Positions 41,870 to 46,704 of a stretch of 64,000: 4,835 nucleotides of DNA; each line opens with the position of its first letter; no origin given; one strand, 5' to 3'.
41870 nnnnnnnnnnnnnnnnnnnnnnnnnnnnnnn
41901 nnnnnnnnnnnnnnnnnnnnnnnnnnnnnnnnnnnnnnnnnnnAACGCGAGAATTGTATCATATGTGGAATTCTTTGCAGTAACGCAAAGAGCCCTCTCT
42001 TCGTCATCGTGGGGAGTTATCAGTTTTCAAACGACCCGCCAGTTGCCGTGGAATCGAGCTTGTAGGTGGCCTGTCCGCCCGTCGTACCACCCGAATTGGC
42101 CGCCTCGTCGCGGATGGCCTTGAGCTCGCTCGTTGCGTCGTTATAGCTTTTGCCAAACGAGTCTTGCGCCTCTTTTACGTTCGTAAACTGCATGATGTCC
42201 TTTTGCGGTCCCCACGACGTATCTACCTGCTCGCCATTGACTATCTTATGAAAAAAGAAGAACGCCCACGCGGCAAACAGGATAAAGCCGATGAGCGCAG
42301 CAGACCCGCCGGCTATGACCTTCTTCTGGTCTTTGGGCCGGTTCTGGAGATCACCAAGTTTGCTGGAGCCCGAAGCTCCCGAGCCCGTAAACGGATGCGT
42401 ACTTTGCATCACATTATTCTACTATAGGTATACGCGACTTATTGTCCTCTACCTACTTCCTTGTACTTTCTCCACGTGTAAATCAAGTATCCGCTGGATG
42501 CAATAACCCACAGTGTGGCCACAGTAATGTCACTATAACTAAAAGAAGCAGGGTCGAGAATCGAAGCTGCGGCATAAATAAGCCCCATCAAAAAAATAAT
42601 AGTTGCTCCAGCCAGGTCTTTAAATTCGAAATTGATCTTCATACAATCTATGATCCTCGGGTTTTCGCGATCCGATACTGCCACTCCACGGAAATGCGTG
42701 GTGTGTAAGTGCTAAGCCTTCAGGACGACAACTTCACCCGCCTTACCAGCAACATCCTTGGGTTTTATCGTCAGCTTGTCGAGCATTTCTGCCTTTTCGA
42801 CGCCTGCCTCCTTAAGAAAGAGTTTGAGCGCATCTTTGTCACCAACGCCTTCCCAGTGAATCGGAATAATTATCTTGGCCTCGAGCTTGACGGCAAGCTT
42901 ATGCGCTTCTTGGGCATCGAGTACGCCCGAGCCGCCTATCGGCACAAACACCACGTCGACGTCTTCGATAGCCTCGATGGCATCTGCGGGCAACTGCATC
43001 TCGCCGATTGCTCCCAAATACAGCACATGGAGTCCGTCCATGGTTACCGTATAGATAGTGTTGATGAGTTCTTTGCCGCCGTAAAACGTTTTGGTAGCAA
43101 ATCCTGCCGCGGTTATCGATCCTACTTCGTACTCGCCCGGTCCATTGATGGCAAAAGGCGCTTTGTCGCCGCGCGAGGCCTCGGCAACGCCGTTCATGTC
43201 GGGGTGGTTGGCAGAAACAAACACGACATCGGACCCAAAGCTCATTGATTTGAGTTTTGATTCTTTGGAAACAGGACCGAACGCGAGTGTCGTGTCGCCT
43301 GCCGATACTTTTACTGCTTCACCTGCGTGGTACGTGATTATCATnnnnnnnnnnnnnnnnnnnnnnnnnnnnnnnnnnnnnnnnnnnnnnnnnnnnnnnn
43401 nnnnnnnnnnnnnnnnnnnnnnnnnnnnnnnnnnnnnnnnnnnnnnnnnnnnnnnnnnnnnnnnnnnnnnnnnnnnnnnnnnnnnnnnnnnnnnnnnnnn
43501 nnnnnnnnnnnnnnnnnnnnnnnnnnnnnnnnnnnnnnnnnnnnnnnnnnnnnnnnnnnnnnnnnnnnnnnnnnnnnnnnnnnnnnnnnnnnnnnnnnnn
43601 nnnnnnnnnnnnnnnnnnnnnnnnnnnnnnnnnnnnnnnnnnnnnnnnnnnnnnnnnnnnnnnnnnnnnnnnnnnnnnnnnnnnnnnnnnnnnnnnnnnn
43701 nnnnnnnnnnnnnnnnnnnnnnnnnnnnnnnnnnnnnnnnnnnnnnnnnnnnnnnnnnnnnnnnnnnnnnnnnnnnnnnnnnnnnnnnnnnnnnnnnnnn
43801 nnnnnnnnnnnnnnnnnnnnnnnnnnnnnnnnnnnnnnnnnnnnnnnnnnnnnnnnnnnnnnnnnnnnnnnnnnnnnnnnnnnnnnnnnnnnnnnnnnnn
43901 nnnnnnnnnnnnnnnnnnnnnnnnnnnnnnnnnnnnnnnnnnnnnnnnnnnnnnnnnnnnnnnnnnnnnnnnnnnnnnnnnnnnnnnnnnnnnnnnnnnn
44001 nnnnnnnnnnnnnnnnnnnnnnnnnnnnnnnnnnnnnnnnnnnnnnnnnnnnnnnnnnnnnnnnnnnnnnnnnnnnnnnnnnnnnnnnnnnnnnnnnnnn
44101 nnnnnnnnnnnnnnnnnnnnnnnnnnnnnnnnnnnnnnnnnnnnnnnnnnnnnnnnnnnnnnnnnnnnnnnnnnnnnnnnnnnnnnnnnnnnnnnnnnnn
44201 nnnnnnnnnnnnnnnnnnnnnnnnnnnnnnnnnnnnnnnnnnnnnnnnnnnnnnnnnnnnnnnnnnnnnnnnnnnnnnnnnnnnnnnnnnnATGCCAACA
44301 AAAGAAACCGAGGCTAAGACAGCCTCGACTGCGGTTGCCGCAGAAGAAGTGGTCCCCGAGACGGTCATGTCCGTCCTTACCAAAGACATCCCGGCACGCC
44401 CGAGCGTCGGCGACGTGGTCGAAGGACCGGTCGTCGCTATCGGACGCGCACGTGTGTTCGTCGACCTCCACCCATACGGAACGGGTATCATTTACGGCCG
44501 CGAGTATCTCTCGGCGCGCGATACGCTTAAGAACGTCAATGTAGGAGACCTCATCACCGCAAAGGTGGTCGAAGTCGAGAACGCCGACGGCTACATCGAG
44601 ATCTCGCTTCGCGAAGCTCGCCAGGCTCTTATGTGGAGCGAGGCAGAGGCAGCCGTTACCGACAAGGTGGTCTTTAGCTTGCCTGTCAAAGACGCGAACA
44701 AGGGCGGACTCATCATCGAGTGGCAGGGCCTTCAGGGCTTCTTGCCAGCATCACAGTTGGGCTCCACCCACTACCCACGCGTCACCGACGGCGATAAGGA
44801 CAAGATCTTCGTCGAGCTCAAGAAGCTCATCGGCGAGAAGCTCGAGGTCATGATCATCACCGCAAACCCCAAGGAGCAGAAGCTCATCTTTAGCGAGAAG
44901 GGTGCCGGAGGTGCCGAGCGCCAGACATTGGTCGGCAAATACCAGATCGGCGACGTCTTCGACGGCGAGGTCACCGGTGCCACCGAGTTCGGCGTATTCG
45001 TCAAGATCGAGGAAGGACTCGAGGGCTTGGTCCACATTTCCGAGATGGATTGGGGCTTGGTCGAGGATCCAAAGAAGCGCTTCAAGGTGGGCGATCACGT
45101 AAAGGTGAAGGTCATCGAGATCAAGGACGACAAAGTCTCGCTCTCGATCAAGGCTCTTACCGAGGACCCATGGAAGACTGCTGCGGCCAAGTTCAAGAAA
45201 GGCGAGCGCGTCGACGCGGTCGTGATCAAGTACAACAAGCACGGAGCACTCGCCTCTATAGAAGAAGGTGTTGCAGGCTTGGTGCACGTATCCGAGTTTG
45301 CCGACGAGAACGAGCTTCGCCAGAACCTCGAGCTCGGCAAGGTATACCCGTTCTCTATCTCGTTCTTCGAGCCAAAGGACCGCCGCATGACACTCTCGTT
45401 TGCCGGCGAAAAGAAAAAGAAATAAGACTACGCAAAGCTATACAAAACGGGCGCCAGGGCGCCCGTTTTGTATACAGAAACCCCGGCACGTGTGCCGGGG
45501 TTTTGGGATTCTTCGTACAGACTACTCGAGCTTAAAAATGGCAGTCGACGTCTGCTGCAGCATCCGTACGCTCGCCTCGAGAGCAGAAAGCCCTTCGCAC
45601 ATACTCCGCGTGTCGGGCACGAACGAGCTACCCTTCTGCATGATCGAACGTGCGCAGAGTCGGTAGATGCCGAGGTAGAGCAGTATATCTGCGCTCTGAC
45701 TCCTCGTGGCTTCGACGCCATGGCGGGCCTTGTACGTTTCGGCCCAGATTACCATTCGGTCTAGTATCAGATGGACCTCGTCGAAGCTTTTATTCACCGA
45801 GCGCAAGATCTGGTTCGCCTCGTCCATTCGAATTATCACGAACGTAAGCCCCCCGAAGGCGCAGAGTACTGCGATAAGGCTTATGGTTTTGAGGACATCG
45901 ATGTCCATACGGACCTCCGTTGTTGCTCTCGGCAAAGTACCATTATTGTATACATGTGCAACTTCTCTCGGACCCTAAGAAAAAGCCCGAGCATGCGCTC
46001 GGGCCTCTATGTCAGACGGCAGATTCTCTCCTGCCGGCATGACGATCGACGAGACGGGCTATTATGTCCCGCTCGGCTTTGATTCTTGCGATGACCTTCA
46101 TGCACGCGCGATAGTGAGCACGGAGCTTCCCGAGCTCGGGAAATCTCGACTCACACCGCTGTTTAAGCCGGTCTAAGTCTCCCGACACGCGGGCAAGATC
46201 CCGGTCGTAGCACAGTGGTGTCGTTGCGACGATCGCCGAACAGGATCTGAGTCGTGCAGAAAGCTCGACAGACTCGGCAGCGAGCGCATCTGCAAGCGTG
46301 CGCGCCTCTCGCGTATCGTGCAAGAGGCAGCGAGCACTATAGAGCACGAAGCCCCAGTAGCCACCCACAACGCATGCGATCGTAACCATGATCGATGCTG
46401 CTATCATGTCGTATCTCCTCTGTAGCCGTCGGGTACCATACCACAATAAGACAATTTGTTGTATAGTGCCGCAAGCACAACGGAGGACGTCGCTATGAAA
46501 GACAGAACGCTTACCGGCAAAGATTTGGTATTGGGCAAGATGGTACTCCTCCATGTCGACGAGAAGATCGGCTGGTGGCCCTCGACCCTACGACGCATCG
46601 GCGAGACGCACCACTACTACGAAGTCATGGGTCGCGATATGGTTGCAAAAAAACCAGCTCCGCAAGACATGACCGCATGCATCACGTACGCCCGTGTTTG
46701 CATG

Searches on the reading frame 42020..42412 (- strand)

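Call 8: search_protein_families(library=pfam, proteins=[window:42020-42412:-], max_evalue=0.0001)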
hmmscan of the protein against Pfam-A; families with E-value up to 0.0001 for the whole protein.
window:42020-42412:- (130 aa): 0 families

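Call 70: search_protein_families(library=pfam, proteins=[window:42020-42412:-], max_evalue=0.05)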
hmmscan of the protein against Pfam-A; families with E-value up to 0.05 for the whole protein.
window:42020-42412:- (130 aa): 1 family
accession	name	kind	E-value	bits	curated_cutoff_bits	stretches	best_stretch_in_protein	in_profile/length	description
PF22671.1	Gp18_domIII_N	-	0.00044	20.9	27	1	66-101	11-44/58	Tail sheath protein Gp18 domain III N-terminal region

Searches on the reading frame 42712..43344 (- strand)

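Call 8: search_protein_families(library=pfam, proteins=[window:42712-43344:-], max_evalue=0.0001)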
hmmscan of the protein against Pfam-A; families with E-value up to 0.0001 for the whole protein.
window:42712-43344:- (210 aa): 2 families
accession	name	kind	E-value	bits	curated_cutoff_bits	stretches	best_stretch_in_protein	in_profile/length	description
PF13483.12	Lactamase_B_3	-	6.3e-23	82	24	1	3-163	2-160/160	Beta-lactamase superfamily domain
PF12706.13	Lactamase_B_2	-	2.3e-06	27.8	27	1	74-164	105-200/200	Beta-lactamase superfamily domain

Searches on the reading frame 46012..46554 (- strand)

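Call 24: search_protein_families(library=pfam, proteins=[window:46012-46554:-], max_evalue=0.0001)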
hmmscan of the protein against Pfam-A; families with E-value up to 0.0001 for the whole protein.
window:46012-46554:- (180 aa): 0 families

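Call 70: search_protein_families(library=pfam, proteins=[window:46012-46554:-], max_evalue=0.05)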
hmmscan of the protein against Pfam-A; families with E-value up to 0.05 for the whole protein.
window:46012-46554:- (180 aa): 1 family
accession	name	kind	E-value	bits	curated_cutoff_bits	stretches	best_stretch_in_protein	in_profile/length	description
PF18574.7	zf_C2HC_14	-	0.02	15.2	25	1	141-156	16-31/33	C2HC Zing finger domain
